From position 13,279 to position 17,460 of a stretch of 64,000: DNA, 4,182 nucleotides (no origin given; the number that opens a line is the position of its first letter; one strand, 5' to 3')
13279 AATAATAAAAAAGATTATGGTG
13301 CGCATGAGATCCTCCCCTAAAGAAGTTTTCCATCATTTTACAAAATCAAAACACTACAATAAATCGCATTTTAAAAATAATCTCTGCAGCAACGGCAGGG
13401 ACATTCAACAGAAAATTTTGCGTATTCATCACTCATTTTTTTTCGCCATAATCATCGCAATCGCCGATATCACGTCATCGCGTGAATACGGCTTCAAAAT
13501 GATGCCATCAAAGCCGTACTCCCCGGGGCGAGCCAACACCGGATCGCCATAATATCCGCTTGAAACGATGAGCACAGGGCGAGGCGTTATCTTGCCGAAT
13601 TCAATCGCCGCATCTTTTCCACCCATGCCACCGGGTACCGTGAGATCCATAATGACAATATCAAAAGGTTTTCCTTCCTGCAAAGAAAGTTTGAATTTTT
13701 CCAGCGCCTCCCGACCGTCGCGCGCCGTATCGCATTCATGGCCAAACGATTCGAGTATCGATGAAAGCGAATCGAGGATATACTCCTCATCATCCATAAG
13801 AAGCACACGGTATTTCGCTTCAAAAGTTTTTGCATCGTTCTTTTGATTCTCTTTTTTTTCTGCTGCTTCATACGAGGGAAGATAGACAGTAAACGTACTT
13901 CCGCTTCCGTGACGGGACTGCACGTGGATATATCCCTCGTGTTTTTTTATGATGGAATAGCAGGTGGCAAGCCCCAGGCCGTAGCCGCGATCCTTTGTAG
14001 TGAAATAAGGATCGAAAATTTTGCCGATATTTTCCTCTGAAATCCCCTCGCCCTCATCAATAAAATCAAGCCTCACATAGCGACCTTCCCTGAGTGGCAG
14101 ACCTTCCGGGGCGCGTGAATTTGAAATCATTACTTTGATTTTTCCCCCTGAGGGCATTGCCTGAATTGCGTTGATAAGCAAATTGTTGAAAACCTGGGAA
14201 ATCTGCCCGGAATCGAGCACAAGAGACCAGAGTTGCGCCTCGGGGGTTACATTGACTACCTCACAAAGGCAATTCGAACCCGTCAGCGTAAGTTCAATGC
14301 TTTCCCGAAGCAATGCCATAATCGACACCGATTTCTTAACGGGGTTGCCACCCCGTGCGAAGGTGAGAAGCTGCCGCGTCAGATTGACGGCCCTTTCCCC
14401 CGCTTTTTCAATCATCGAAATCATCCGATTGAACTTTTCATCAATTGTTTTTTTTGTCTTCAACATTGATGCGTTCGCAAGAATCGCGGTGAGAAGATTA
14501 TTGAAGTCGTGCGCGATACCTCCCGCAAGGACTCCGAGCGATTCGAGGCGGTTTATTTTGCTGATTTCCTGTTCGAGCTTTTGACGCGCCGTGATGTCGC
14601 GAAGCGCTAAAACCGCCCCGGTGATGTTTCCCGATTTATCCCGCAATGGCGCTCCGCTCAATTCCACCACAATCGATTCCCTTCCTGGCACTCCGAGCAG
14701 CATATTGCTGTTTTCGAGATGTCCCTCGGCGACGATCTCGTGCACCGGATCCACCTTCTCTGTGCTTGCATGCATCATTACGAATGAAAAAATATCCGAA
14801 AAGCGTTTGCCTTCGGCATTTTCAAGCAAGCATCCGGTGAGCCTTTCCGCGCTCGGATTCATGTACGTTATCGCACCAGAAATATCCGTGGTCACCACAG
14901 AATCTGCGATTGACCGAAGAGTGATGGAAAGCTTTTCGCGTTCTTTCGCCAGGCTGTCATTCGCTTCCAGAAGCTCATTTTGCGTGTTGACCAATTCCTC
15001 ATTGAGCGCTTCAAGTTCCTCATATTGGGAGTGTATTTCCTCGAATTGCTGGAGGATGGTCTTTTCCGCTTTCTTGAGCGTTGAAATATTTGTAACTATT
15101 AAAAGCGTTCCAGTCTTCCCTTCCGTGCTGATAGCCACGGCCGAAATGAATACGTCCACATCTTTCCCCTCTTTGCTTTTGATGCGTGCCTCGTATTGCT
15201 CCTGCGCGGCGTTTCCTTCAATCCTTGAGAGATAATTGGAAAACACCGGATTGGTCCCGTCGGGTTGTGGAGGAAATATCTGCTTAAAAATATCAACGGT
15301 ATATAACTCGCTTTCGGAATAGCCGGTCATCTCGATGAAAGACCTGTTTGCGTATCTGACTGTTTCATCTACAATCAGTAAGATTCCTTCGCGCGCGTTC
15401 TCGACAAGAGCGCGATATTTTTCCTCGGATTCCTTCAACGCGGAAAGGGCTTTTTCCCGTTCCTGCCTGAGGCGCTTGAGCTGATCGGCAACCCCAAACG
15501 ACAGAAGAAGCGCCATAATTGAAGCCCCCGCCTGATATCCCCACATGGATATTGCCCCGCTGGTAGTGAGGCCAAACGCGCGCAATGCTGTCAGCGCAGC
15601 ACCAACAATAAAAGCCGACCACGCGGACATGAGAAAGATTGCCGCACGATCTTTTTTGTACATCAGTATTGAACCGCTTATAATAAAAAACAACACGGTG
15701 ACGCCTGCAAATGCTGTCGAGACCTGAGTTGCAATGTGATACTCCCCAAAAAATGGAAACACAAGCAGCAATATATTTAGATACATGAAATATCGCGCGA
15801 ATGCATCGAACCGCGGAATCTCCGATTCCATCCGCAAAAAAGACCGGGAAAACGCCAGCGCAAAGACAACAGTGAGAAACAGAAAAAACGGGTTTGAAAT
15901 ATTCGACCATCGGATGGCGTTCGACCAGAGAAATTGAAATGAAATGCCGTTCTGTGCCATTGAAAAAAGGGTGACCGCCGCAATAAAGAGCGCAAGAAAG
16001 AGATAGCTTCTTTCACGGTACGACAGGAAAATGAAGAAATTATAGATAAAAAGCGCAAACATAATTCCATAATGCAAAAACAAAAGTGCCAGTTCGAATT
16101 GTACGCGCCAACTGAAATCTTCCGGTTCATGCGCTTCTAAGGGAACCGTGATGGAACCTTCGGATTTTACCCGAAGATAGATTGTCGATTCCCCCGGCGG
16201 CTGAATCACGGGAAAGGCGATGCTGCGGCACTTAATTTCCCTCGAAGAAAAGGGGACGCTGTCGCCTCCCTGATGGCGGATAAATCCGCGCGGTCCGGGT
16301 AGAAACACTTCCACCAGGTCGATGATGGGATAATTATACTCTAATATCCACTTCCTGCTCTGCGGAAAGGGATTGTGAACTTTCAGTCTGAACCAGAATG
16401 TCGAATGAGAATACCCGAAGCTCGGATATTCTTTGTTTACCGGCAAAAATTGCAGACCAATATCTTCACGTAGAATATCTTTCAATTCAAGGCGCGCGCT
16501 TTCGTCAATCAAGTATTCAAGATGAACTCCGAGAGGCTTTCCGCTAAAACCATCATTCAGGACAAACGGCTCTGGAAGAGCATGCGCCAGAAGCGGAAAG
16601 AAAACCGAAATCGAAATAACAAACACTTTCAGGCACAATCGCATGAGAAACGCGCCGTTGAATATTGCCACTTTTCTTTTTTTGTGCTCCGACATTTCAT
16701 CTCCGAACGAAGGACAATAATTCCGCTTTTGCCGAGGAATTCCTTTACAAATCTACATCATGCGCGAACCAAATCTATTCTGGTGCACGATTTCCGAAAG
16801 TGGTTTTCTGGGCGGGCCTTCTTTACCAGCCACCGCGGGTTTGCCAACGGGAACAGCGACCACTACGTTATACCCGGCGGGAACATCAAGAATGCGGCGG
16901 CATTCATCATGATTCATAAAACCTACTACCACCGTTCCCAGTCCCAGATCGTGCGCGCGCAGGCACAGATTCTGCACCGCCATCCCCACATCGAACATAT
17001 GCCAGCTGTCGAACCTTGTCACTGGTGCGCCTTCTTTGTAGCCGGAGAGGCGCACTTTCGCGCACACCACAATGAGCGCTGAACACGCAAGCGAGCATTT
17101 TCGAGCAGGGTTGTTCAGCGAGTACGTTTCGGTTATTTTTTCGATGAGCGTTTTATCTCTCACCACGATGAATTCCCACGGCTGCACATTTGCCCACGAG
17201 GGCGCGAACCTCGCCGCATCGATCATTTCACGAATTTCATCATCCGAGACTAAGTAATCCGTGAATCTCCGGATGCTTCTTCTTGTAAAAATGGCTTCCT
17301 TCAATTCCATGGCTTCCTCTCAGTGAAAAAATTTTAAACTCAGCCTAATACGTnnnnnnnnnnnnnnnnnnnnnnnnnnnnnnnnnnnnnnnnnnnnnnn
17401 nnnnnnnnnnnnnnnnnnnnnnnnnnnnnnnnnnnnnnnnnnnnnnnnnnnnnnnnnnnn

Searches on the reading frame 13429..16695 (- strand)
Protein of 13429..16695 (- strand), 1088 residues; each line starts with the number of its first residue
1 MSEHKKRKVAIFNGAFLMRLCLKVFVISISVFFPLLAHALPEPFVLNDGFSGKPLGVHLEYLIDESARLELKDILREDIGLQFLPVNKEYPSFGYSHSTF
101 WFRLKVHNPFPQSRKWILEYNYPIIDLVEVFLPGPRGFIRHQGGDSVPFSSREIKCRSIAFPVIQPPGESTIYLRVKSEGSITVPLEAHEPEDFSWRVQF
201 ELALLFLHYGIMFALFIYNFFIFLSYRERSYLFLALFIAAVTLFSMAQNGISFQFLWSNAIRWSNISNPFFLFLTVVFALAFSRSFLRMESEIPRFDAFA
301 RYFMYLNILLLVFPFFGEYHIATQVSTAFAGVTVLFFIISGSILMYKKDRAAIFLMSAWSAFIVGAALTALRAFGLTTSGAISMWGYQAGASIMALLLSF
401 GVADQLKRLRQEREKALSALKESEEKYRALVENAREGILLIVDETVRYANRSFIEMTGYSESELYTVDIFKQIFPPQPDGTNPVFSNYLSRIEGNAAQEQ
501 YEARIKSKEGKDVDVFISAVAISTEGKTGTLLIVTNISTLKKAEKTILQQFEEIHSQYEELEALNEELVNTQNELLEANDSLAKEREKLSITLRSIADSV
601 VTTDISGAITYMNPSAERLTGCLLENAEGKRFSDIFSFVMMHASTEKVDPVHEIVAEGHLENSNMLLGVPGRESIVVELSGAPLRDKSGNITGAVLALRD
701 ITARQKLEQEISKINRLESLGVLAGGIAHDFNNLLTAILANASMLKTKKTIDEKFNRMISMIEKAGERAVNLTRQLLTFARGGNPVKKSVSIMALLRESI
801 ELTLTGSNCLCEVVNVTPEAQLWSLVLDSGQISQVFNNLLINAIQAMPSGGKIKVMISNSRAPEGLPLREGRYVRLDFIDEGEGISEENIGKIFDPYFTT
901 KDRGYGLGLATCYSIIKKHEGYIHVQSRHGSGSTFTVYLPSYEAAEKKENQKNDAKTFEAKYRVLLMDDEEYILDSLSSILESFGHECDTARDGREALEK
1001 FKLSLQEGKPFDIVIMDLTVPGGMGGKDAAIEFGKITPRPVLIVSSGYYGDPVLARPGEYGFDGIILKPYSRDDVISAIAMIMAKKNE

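Call 32: search_protein_families(library=pfam, proteins=[window:13429-16695:-], max_evalue=0.00001)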
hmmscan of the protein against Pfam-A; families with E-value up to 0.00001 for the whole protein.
window:13429-16695:- (1088 aa): 10 families
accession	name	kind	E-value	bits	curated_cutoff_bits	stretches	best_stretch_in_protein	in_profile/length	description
PF07695.17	7TMR-DISM_7TM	-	3.3e-40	138.6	29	1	203-405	3-205/205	7TM diverse intracellular signalling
PF07696.17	7TMR-DISMED2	-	4.7e-35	120.9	22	1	58-188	3-134/136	7TMR-DISM extracellular 2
PF02518.31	HATPase_c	-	1.9e-22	80.2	26.4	1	828-941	2-109/111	Histidine kinase-, DNA gyrase B-, and HSP90-like ATPase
PF13426.13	PAS_9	-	1.3e-20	74.1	27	2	598-703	2-103/103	PAS domain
PF00989.32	PAS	-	3e-20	72.8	22.6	2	593-701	7-113/113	PAS fold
PF13188.13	PAS_8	-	1.2e-14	54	21.8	1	425-475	1-52/65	PAS domain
PF08448.16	PAS_4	-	6.5e-13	49.3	23.1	1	594-705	2-109/110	PAS fold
PF00072.30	Response_reg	-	3.6e-12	46.9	30.2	1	964-1079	1-110/111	Response regulator receiver domain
PF00512.31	HisKA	-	5.8e-09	36.3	26.9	1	723-783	5-64/66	His Kinase A (phospho-acceptor) domain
PF08447.18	PAS_3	-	2.1e-06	28.3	25.6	0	448-527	3-81/89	PAS fold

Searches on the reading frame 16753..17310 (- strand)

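Call 32: search_protein_families(library=pfam, proteins=[window:16753-17310:-], max_evalue=0.00001)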
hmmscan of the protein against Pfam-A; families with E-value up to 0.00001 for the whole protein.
window:16753-17310:- (185 aa): 2 families
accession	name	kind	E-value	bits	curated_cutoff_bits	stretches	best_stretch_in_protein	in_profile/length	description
PF00881.29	Nitroreductase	-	8.7e-31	107.8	23.5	1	8-157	2-167/167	Nitroreductase family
PF14512.11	TM1586_NiRdase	-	2.8e-13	50.4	27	0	23-56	157-191/215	Putative TM nitroreductase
